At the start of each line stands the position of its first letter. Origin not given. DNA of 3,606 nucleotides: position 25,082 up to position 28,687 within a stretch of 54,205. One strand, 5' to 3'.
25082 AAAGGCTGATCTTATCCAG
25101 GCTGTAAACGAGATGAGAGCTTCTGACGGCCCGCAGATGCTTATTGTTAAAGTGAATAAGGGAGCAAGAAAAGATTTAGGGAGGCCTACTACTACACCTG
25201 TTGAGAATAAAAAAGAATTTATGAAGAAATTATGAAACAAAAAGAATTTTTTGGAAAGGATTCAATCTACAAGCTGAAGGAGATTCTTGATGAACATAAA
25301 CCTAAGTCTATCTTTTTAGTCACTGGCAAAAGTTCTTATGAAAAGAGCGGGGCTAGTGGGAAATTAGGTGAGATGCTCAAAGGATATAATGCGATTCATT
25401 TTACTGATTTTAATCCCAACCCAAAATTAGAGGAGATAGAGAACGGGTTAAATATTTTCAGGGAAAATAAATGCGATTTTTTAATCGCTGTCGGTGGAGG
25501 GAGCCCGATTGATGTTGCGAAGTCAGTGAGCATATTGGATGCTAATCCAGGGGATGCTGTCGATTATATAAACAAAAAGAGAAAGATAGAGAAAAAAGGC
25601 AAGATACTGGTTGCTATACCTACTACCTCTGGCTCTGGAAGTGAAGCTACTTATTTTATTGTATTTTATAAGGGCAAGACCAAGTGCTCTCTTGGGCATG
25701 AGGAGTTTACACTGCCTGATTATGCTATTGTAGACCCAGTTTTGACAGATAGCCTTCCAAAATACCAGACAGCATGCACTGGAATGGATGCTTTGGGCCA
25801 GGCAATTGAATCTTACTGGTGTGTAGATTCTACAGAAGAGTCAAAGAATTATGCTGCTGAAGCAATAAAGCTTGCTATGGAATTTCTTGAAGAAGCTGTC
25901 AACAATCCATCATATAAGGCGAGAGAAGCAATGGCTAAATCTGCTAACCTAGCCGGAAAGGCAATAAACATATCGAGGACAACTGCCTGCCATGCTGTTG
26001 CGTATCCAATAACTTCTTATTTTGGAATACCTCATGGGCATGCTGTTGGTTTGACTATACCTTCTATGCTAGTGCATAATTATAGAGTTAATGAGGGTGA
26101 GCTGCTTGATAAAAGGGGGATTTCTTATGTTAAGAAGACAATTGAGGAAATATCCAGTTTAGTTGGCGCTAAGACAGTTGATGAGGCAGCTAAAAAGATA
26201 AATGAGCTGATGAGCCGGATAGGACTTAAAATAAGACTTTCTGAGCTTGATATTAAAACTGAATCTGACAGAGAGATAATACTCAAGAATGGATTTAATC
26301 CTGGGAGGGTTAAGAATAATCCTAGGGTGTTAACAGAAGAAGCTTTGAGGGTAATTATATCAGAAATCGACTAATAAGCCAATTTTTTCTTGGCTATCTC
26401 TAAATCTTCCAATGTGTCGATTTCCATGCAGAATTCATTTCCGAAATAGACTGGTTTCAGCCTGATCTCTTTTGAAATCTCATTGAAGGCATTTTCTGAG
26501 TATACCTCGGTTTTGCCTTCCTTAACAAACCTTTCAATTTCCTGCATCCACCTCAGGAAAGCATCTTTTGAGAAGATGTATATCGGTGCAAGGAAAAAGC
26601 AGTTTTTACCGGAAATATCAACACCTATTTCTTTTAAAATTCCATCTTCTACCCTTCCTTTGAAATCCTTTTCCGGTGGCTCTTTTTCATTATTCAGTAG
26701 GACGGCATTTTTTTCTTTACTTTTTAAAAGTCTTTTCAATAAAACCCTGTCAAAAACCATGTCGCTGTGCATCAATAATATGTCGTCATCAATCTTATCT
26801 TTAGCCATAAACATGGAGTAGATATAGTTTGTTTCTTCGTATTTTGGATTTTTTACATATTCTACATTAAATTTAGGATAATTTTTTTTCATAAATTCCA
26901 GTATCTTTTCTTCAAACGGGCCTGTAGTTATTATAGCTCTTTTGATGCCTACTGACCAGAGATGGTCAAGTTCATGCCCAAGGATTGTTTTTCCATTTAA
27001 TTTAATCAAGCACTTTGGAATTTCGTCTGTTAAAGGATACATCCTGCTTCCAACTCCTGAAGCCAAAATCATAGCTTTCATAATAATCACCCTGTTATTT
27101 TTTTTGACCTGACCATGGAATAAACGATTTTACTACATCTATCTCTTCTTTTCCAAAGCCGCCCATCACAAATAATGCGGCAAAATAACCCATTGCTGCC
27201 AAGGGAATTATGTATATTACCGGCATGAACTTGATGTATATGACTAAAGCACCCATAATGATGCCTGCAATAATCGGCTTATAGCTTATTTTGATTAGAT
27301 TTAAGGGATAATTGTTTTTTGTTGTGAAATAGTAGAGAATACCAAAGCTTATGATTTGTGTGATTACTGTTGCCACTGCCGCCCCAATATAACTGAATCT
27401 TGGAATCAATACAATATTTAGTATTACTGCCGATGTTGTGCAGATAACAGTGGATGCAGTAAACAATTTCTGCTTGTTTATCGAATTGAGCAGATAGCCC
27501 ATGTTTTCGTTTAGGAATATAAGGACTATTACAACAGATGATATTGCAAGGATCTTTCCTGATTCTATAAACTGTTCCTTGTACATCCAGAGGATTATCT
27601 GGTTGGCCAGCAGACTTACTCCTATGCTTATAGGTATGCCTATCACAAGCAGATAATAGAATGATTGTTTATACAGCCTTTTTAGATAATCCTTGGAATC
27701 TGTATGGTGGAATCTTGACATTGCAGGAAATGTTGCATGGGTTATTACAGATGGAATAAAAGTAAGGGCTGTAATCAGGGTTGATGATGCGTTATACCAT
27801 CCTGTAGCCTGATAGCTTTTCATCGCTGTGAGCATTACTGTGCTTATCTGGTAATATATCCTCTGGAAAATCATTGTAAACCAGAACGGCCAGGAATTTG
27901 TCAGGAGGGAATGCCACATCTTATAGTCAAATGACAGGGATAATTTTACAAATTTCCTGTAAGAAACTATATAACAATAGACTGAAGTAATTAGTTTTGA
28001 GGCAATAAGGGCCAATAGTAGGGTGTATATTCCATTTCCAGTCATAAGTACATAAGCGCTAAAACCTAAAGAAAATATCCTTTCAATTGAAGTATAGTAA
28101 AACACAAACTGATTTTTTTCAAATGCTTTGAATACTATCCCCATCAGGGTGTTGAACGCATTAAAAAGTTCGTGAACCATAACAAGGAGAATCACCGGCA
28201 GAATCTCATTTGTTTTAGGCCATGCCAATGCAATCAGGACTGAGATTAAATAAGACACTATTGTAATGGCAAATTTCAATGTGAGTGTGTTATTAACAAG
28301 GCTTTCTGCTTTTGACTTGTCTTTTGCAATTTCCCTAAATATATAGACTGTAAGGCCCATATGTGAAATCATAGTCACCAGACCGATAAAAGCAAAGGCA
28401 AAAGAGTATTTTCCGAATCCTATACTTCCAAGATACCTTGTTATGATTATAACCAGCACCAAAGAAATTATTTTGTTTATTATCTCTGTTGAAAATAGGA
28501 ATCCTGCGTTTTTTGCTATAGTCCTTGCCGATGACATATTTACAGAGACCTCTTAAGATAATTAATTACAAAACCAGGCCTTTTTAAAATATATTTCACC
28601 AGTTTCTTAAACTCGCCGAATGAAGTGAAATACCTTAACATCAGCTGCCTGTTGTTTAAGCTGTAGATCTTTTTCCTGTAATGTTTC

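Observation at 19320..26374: Fosfomycin-type CMP-phosphonate cassette (Fom1/Fom2/FomC/Fom3 logic) embedded in an archaeal surface-glycan island, with no antibiotic-finishing enzymes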

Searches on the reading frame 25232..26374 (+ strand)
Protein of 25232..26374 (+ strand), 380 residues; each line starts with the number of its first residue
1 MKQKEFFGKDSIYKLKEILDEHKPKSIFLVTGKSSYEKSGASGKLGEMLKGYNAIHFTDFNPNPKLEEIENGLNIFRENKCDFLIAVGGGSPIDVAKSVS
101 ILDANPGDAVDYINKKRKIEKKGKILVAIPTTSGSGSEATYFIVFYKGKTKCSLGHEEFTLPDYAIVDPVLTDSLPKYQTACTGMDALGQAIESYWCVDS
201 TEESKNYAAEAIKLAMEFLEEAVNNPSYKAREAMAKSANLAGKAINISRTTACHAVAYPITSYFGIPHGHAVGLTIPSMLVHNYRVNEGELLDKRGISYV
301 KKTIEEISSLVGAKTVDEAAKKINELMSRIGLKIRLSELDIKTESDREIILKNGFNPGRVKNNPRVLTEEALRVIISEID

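Call 3: search_protein_families(library=pfam, proteins=[window:25232-26374:+], max_evalue=0.01)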
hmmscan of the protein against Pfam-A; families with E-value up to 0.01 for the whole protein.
window:25232-26374:+ (380 aa): 3 families
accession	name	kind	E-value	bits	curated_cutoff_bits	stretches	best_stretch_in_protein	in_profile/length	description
PF00465.25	Fe-ADH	-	1.1e-42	145.9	31.3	1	6-169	5-168/168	Iron-containing alcohol dehydrogenase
PF25137.1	ADH_Fe_C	-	7.5e-33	114.3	27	1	180-377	1-191/194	Fe-containing alcohol dehydrogenase family, C-terminal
PF13685.12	Fe-ADH_2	-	4.3e-13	49.9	28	1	7-103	2-97/149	Iron-containing alcohol dehydrogenase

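Call 4: search_protein_families(library=ncbifam, proteins=[window:25232-26374:+], max_evalue=0.01)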
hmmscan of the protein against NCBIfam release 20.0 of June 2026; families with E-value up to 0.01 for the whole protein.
window:25232-26374:+ (380 aa): 16 families
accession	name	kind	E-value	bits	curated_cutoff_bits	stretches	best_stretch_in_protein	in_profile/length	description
TIGR02638.1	lactal_redase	equivalog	3.1e-56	190.8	523.15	1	4-373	9-376/379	lactaldehyde reductase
NF010378.0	PRK13805.1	equivalog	2.8e-53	181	951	1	3-376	463-860/872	bifunctional acetaldehyde-CoA/alcohol dehydrogenase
TIGR03405.1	Phn_Fe-ADH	equivalog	1.4e-52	178.7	423.7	1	7-362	9-351/355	iron-containing alcohol dehydrogenase PsrA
NF041833.1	Fe_ADH_ErcA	equivalog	5.1e-52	177.3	550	1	7-376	13-378/382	alcohol dehydrogenase-like regulatory protein ErcA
NF007911.0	PRK10624.1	equivalog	1.4e-49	169.1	537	1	3-374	9-376/382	lactaldehyde reductase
NF007363.0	PRK09860.1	equivalog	4.5e-45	154.4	581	1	8-357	15-360/383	L-threonine dehydrogenase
NF053866.1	CholDhdGbsBBac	equivalog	4.7e-45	153.9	550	1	16-375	29-386/392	choline dehydrogenase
NF058672.1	4HyButDHCUPNE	equivalog_domain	2e-42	145.7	500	1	7-377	12-375/378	4-hydroxybutyrate dehydrogenase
NF011998.0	PRK15454.1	equivalog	9.3e-37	126.7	556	1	64-345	90-361/395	ethanolamine utilization ethanol dehydrogenase EutG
NF050025.1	SulfAcetaldRedSarD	equivalog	5e-33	114.5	700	1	57-373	64-378/385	sulfoacetaldehyde reductase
NF011717.0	PRK15138.1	equivalog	7.3e-29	101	645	1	5-350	12-357/387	alcohol dehydrogenase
TIGR04266.1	NDMA_methanol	equivalog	1.5e-24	86.6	625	1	49-283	63-303/420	NDMA-dependent methanol dehydrogenase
NF006941.0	PRK09423.1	subfamily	1.7e-11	43.6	336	1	7-102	13-106/367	glycerol dehydrogenase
NF041822.1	daptide_DH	equivalog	6.2e-11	41.8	300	1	79-206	53-186/363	daptide-type RiPP biosynthesis dehydogenase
NF002022.0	PRK00843.1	equivalog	4.5e-09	35.8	413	1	6-101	15-108/350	NAD(P)-dependent glycerol-1-phosphate dehydrogenase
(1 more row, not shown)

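Call 80: search_solved_structures(query=window:25232-26374:+, max_evalue=1e-20)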
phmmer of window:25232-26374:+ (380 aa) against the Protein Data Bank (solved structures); distinct sequences matched with E-value up to 1e-20: 32.
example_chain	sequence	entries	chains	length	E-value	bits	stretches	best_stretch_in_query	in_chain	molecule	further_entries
6jko_A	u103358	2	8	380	1.1e-52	182.6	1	7-373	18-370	Methanol dehydrogenase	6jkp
3owo_A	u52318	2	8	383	1.1e-40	143.1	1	25-365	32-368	Alcohol dehydrogenase 2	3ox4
8zwd_B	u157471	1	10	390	9.4e-40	140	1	36-376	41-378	NAD(P)-dependent methanol dehydrogenase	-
3bfj_A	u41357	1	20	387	3.6e-39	138.1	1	5-375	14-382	1,3-propanediol oxidoreductase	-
1vhd_A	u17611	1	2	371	1.1e-37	133.3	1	5-280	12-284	alcohol dehydrogenase, iron-containing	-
1o2d_A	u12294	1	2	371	1.1e-37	133.2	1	5-280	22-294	Alcohol dehydrogenase, iron-containing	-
8zrl_A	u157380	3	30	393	5.4e-37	130.9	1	6-375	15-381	NAD-dependent methanol dehydrogenase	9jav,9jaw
3zdr_A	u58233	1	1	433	1.5e-34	122.9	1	56-322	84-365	ALCOHOL DEHYDROGENASE DOMAIN OF THE BIFUNCTIONAL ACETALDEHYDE DEHYDROGENASE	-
4fr2_A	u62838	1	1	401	3.5e-33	118.4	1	5-376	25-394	1,3-propanediol dehydrogenase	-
13he_A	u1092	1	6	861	5.4e-33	117.8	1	22-365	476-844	Aldehyde-alcohol dehydrogenase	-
8uhw_A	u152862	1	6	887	5.7e-33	117.7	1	22-365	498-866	Aldehyde-alcohol dehydrogenase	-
5yvm_A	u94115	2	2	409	2e-32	115.9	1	6-372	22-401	alcohol dehydrogenase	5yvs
5yvr_A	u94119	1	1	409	7.6e-32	114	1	6-372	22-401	alcohol dehydrogenase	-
9jx4_A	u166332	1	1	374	2.2e-31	112.5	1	6-333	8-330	Aldehyde-alcohol dehydrogenase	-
7dag_A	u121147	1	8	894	6.5e-30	107.7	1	22-330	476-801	Aldehyde-alcohol dehydrogenase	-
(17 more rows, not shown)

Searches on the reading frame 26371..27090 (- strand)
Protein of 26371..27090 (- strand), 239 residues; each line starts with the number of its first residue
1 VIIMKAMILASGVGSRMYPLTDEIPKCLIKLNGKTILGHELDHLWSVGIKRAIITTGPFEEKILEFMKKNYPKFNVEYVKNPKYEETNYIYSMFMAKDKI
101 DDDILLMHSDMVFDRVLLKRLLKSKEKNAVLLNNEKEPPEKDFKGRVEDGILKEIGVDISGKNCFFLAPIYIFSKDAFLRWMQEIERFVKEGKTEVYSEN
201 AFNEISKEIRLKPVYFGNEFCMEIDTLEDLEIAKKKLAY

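Call 7: search_protein_families(library=pfam, proteins=[window:26371-27090:-], max_evalue=0.001)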
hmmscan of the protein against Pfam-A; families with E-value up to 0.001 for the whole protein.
window:26371-27090:- (239 aa): 2 families
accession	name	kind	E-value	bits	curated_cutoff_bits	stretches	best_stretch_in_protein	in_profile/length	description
PF00483.29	NTP_transferase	-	1.2e-12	48.4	21.2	1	5-132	1-135/245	Nucleotidyl transferase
PF12804.13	NTP_transf_3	-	3.4e-12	47.3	27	1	6-138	1-127/160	MobA-like NTP transferase domain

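Call 33: search_protein_families(library=ncbifam, proteins=[window:26371-27090:-], max_evalue=0.001)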
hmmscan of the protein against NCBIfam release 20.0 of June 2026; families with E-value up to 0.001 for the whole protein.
window:26371-27090:- (239 aa): 33 families (the best 25 are shown)
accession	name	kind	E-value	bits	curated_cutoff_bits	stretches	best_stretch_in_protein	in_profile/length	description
NF041135.1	IPPtranDIPPsyn_Thcocales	equivalog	1.9e-24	86.5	580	1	4-237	1-217/419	bifunctional L-myo-inositol-1-phosphate cytidylyltransferase/CDP-L-myo-inositol myo-inositolphosphotransferase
TIGR03992.1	Arch_glmU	subfamily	1.1e-22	80.5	292.1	1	4-186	1-180/393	bifunctional sugar-1-phosphate nucleotidylyltransferase/acetyltransferase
NF041313.1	UDPGP_AglF_Halo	equivalog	4.1e-22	78.8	400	1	4-129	1-126/234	UTP--glucose-1-phosphate uridylyltransferase AglF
NF045761.1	NAMPUrTaseMurU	equivalog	1.7e-15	57.5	250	1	4-144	1-149/226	N-acetylmuramate alpha-1-phosphate uridylyltransferase MurU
NF041173.1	Sug_nt_acttase_Thmprot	equivalog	2.2e-14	53.2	600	1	4-216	1-207/405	bifunctional sugar-1-phosphate nucleotidylyltransferase/acetyltransferase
NF045697.1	MurNAcPUrMurU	equivalog_domain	1.9e-12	47.1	370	1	7-69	1-63/229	N-acetylmuramate alpha-1-phosphate uridylyltransferase MurU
TIGR01208.1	rmlA_long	equivalog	1.1e-10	41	320.25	1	5-118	1-115/353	glucose-1-phosphate thymidylyltransferase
NF049965.1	GlMnHpPGnyltfHddC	equivalog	2.7e-10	40.3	300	1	4-188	1-181/221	D-glycero-D-manno-heptose 1-phosphate guanosyltransferase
TIGR01173.1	glmU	equivalog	4.7e-09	35.6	366.85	1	4-140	1-133/452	bifunctional UDP-N-acetylglucosamine diphosphorylase/glucosamine-1-phosphate N-acetyltransferase GlmU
TIGR03310.1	matur_MocA_YgfJ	equivalog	4.8e-08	33.2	186.45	1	6-113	2-102/188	molybdenum cofactor cytidylyltransferase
NF045665.1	NTPtran_DVU1551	equivalog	1.2e-07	31.1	315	1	5-89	2-77/359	DVU_1551 family NTP transferase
NF010933.0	PRK14353.1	equivalog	3.5e-07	29.2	505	1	5-133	7-134/453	bifunctional UDP-N-acetylglucosamine diphosphorylase/glucosamine-1-phosphate N-acetyltransferase GlmU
NF045495.1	AdoCbiPCobY_Meth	equivalog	4.9e-07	29.4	250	1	4-112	1-105/195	adenosylcobinamide-phosphate guanylyltransferase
NF052502.1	man1P_GTase_Rv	exception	5e-07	28.9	440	1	5-89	2-87/352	mannose-1-phosphate guanylyltransferase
NF010932.0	PRK14352.1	equivalog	5.9e-07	28.5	611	1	6-128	9-129/488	bifunctional UDP-N-acetylglucosamine diphosphorylase/glucosamine-1-phosphate N-acetyltransferase GlmU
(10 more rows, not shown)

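Call 79: search_solved_structures(query=window:26371-27090:-, max_evalue=0.001)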
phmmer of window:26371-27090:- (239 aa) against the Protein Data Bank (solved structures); distinct sequences matched with E-value up to 0.001: 32.
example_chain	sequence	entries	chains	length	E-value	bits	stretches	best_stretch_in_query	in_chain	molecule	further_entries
1jyk_A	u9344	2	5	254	7.1e-15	58.5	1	3-123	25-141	CTP:phosphocholine Cytidylyltransferase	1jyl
2xme_A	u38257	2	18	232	8.5e-13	51.7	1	3-235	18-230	CTP-INOSITOL-1-PHOSPHATE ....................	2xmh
6pd1_A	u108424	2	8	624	1.6e-12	50.8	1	3-137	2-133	Nucleotidyl transferase/aminotransferase, class V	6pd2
4mnd_A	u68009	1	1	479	5.2e-12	49.1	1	3-237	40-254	CTP L-myo-inositol-1-phosphate cytidylyltransferase/CDP-L-myo-inositol myo-inositolphospho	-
7x8j_A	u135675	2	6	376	1e-08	38.3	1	4-123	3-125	Mannose-1-phosphate guanylyltransferase 1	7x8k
8yre_D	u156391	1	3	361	1.5e-08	37.7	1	4-123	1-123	Mannose-1-phosphate guanylyltransferase 1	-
4jd0_A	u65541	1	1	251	8.6e-08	35.3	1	4-230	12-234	Nucleotidyl transferase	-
9y3p_I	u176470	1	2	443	1.4e-07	34.6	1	5-169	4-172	Translation initiation factor eIF2B subunit gamma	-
6caj_J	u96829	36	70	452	1.4e-07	34.6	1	5-169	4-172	Translation initiation factor eIF-2B subunit gamma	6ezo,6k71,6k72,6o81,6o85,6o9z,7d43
7d72_K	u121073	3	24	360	2.3e-06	30.6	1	4-115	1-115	Mannose-1-phosphate guanyltransferase beta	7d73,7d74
1lvw_A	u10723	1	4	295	4e-06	29.8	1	4-122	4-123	glucose-1-phosphate thymidylyltransferase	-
7whr_B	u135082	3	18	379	6.5e-06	29.1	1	4-110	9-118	Nucleotidyl transferase family protein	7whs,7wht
4y7t_A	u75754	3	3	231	8.4e-06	28.8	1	4-113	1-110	Nucleotidyl transferase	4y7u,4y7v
2ggo_A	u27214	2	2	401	1.5e-05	28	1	4-216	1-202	401aa long hypothetical glucose-1-phosphate thymidylyltransferase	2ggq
5ify_A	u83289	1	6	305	1.8e-05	27.7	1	4-127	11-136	Glucose-1-phosphate thymidylyltransferase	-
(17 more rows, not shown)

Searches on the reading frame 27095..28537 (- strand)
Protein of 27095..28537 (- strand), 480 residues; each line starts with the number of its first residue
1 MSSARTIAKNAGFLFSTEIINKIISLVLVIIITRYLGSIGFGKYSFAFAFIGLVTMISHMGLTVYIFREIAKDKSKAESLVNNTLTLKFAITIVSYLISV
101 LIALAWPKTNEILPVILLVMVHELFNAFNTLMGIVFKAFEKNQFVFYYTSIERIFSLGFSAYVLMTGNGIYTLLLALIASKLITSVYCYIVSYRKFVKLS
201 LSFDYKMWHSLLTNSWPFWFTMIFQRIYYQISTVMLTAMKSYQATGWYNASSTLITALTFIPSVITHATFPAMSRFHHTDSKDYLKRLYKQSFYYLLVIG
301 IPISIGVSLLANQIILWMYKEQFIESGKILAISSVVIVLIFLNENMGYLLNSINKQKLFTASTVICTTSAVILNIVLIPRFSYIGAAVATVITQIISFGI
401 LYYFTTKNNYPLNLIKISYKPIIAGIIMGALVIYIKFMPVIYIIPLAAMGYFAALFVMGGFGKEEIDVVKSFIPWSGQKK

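Call 7: search_protein_families(library=pfam, proteins=[window:27095-28537:-], max_evalue=0.001)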
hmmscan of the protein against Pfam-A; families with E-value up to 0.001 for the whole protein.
window:27095-28537:- (480 aa): 3 families
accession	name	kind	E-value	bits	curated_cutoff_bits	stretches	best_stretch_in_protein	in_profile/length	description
PF01943.22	Polysacc_synt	-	2.1e-35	122.9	28.2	1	8-277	2-274/274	Polysaccharide biosynthesis protein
PF13440.11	Polysacc_synt_3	-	4e-21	76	23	1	31-326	1-291/293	Polysaccharide biosynthesis protein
PF03023.19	MurJ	-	8.1e-10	38.3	27.4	1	64-435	40-432/451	Lipid II flippase MurJ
